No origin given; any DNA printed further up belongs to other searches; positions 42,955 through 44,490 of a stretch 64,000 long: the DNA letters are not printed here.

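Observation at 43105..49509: Giant modular cysteine-rich secreted protein, wired to a sensor-less sigma-54 activator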

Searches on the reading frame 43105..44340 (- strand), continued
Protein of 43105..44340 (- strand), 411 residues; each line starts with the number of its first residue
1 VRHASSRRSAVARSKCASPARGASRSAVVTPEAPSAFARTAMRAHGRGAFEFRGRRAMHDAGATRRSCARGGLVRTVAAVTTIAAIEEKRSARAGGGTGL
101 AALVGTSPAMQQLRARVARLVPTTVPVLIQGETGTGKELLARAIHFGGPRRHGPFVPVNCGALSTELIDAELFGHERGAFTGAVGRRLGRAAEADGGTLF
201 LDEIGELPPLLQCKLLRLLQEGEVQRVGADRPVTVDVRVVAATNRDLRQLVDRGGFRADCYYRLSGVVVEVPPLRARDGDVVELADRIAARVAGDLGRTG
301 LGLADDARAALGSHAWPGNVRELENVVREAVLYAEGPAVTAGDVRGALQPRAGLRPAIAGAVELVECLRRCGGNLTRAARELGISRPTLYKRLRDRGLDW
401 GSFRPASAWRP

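Call 77: find_encoding_contigs(protein=P0170, flank=10000, max_places=2)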
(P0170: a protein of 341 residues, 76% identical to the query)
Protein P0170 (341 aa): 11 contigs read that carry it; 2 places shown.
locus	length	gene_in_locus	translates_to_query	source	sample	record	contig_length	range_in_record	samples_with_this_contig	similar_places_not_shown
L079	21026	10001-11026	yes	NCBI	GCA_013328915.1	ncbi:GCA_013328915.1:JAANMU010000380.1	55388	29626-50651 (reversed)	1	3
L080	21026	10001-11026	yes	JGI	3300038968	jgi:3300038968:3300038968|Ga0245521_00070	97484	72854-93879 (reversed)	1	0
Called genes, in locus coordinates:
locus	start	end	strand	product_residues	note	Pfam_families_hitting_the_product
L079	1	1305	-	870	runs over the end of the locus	PF12704:MacB_PCD, PF02687:FtsX, PF12704:MacB_PCD, PF02687:FtsX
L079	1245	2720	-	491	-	PF00348:polyprenyl_synt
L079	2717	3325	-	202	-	PF03551:PadR, PF10400:Vir_act_alpha_C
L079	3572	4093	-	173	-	PF00188:CAP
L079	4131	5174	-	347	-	-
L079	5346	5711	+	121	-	PF11969:DcpS_C, PF01230:HIT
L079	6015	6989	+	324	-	PF08240:ADH_N, PF00107:ADH_zinc_N, PF13602:ADH_zinc_N_2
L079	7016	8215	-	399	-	PF07995:GSDH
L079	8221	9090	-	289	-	PF13489:Methyltransf_23, PF08241:Methyltransf_11, PF08242:Methyltransf_12, PF13649:Methyltransf_25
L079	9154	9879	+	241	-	PF02586:SRAP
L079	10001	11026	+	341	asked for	PF00158:Sigma54_activat, PF14532:Sigma54_activ_2, PF07728:AAA_5 (weak), PF25601:AAA_lid_14, PF02954:HTH_8, PF13556:HTH_30 (weak)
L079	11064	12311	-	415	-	PF00483:NTP_transferase, PF24894:Hexapep_GlmU, PF25084:LbH_EIF2B (weak), PF25247:LbH_GLGC (faint)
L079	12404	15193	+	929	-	PF16078:2-oxogl_dehyd_N, PF00676:E1_dh, PF02779:Transket_pyr, PF16870:OxoGdeHyase_C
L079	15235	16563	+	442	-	PF00364:Biotin_lipoyl, PF02817:E3_binding, PF00198:2-oxoacid_dh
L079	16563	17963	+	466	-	PF00890:FAD_binding_2 (weak), PF01134:GIDA (faint), PF07992:Pyr_redox_2, PF12831:FAD_oxidored, PF13450:NAD_binding_8 (weak), PF13738:Pyr_redox_3 (weak), PF00070:Pyr_redox, PF02852:Pyr_redox_dim, +1 more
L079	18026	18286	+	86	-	PF04324:Fer2_BFD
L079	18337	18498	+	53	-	-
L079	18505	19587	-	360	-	PF05048:NosD (weak), PF13229:Beta_helix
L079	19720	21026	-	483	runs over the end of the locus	PF14691:Fer4_20, PF01262:AlaDh_PNT_C (faint), PF00070:Pyr_redox (faint), PF07992:Pyr_redox_2, PF12831:FAD_oxidored (weak), PF13450:NAD_binding_8, PF01593:Amino_oxidase (weak), PF07992:Pyr_redox_2, +2 more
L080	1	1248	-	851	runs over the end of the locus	PF12704:MacB_PCD, PF02687:FtsX, PF12704:MacB_PCD, PF02687:FtsX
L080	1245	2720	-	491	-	PF00348:polyprenyl_synt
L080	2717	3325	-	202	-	PF03551:PadR, PF10400:Vir_act_alpha_C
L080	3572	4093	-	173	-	PF00188:CAP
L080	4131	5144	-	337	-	-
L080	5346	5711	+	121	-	PF11969:DcpS_C, PF01230:HIT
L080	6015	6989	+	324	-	PF08240:ADH_N, PF00107:ADH_zinc_N, PF13602:ADH_zinc_N_2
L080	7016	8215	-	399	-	PF07995:GSDH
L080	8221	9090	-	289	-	PF13489:Methyltransf_23, PF08241:Methyltransf_11, PF08242:Methyltransf_12, PF13649:Methyltransf_25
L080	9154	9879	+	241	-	PF02586:SRAP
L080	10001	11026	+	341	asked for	PF00158:Sigma54_activat, PF14532:Sigma54_activ_2, PF07728:AAA_5 (weak), PF25601:AAA_lid_14, PF02954:HTH_8, PF13556:HTH_30 (weak)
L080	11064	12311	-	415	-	PF00483:NTP_transferase, PF24894:Hexapep_GlmU, PF25084:LbH_EIF2B (weak), PF25247:LbH_GLGC (faint)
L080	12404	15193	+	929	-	PF16078:2-oxogl_dehyd_N, PF00676:E1_dh, PF02779:Transket_pyr, PF16870:OxoGdeHyase_C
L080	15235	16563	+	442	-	PF00364:Biotin_lipoyl, PF02817:E3_binding, PF00198:2-oxoacid_dh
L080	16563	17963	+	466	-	PF00890:FAD_binding_2 (weak), PF01134:GIDA (faint), PF07992:Pyr_redox_2, PF12831:FAD_oxidored, PF13450:NAD_binding_8 (weak), PF13738:Pyr_redox_3 (weak), PF00070:Pyr_redox, PF02852:Pyr_redox_dim, +1 more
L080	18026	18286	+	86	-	PF04324:Fer2_BFD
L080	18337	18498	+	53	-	-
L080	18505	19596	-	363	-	PF05048:NosD (weak), PF13229:Beta_helix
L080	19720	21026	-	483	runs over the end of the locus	PF14691:Fer4_20, PF01262:AlaDh_PNT_C (faint), PF00070:Pyr_redox (faint), PF07992:Pyr_redox_2, PF12831:FAD_oxidored (weak), PF13450:NAD_binding_8, PF01593:Amino_oxidase (weak), PF07992:Pyr_redox_2, +2 more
